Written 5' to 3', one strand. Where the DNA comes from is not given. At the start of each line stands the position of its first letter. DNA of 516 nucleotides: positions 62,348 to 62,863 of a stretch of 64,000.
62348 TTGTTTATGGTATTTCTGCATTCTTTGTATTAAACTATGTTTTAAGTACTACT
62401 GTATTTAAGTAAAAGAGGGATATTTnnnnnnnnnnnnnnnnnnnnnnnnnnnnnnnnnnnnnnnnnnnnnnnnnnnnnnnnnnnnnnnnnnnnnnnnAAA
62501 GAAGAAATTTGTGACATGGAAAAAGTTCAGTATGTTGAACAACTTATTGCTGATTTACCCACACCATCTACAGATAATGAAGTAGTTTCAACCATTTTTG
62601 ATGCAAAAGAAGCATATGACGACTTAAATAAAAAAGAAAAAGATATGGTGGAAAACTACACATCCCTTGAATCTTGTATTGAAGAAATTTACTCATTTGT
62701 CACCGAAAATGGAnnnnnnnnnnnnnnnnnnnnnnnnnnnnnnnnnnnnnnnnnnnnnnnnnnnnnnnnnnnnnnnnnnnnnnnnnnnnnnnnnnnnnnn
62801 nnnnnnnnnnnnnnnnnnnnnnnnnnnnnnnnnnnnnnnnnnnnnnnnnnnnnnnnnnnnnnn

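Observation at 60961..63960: Purine permease - barnase-like RNase lipoprotein - ribokinase operon (putative extracellular RNA salvage module)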

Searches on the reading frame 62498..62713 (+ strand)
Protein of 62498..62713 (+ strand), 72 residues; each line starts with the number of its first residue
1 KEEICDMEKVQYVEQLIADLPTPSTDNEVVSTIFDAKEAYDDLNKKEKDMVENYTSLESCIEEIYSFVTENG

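Call 50: search_protein_representatives(protein=window:62498-62713:+)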
Query: 72 residues. Proteins with E-value up to 0.001 (for the whole library): 242; up to 1e-10: 28; up to 1e-30: 2. The best 150 are listed.
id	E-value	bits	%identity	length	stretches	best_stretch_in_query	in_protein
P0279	8.2e-39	146.1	35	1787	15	12-64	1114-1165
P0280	2.4e-35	135.2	32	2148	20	8-59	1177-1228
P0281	1.8e-25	104.1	30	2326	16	3-60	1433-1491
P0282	1.2e-23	98.3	35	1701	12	10-60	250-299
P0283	3.3e-18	81.2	31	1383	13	4-60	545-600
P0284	7.2e-17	77.0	32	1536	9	12-66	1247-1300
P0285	9.7e-17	76.6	35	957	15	17-61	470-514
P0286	4.7e-16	74.4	33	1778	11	2-58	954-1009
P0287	7.2e-16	73.8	40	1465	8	6-60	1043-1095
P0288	7.3e-16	73.8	33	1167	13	5-64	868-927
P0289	1.2e-15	73.1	32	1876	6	13-66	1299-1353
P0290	4.9e-15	71.2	36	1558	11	10-70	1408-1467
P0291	6.3e-15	70.8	29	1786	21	9-55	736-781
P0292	6.9e-15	70.7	33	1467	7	10-68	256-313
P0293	9.3e-15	70.3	34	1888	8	1-58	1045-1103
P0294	1.8e-14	69.4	36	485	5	2-64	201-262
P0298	7.0e-12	61.2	35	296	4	3-57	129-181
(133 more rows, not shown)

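Call 51: search_protein_families(library=pfam, proteins=[P0279, P0282, P0294, P0298, P0285], max_evalue=0.001)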
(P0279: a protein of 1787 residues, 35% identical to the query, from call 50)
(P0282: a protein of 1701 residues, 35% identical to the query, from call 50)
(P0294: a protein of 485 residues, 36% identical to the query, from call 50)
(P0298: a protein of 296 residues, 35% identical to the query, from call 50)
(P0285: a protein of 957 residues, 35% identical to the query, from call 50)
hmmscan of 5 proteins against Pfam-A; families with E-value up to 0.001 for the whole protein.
P0279 (1787 aa): 5 families
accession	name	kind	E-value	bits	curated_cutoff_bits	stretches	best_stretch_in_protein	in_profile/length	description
PF04829.18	PT-VENN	-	8.6e-10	39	20.3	0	1528-1546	3-21/52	Pre-toxin domain with VENN motif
PF09479.16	Flg_new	-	1.6e-08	34.9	27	1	546-619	1-65/65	Listeria-Bacteroides repeat domain (List_Bact_rpt)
PF18998.6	Flg_new_2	-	1.7e-07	31.5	23.6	0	471-539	2-69/73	Divergent InlB B-repeat domain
PF07813.17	LTXXQ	-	1.8e-07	32.2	24.3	0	1646-1663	77-94/100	LTXXQ motif family protein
PF07006.16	DUF1310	-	0.00048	20.8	30.1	0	748-786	32-70/119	Protein of unknown function (DUF1310)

P0282 (1701 aa): 3 families
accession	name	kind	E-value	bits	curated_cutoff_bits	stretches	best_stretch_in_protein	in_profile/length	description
PF00932.25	LTD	-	9.8e-07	29.6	34.3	1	33-156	5-107/109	Lamin Tail Domain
PF09479.16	Flg_new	-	3e-05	24.5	27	1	667-729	1-64/65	Listeria-Bacteroides repeat domain (List_Bact_rpt)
PF08700.17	VPS51_Exo84_N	-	5e-05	23.8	24.2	0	1348-1380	47-79/87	Vps51/EXO84/COG1 N-terminal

P0294 (485 aa): 2 families
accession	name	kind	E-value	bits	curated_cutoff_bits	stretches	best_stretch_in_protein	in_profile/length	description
PF17100.10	NACHT_N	-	4.1e-06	27.3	30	0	305-352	6-55/220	N-terminal domain of NWD NACHT-NTPase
PF08700.17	VPS51_Exo84_N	-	3.2e-05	24.4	24.2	0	173-203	36-67/87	Vps51/EXO84/COG1 N-terminal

P0298 (296 aa): 11 families
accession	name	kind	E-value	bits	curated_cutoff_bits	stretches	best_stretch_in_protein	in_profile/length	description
PF17100.10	NACHT_N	-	1.7e-08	35.1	30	0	221-255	7-41/220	N-terminal domain of NWD NACHT-NTPase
PF08700.17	VPS51_Exo84_N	-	3.2e-07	30.8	24.2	0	227-257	40-71/87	Vps51/EXO84/COG1 N-terminal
PF03816.19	LytR_cpsA_psr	-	5.8e-07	30.2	24.6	0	79-102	74-97/150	LytR_cpsA_psr family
PF11503.13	YNR034W-A-like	-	3.8e-05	24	25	0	199-220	4-25/72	YNR034W-A-like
PF23353.1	BBS2_hp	-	7.2e-05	23.2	27.7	0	156-189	50-83/98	BBS2 hairpin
PF24111.1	DUF7386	-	0.00043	20.9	28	0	139-168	34-63/86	Family of unknown function (DUF7386)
PF17078.10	SHE3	-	0.00047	20.4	30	0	153-251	106-207/228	SWI5-dependent HO expression protein 3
PF10368.14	YkyA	-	0.00051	20.3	28.8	0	51-193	13-150/186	Putative cell-wall binding lipoprotein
PF04829.18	PT-VENN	-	0.00082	19.9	20.3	0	107-123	2-18/52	Pre-toxin domain with VENN motif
PF14854.11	LURAP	-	0.00082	19.7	25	0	34-58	75-99/118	Leucine rich adaptor protein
PF22262.2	DUF6950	-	0.00091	19.8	27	0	44-88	33-78/134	Domain of unknown function (DUF6950)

P0285 (957 aa): 0 families
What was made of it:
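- The helical module is shared with giant surface proteins: calls 50, 51.
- Tried and rejected: However, it is a generic repeat of huge surface proteins (calls 50, 51), so a stalk role is more likely.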
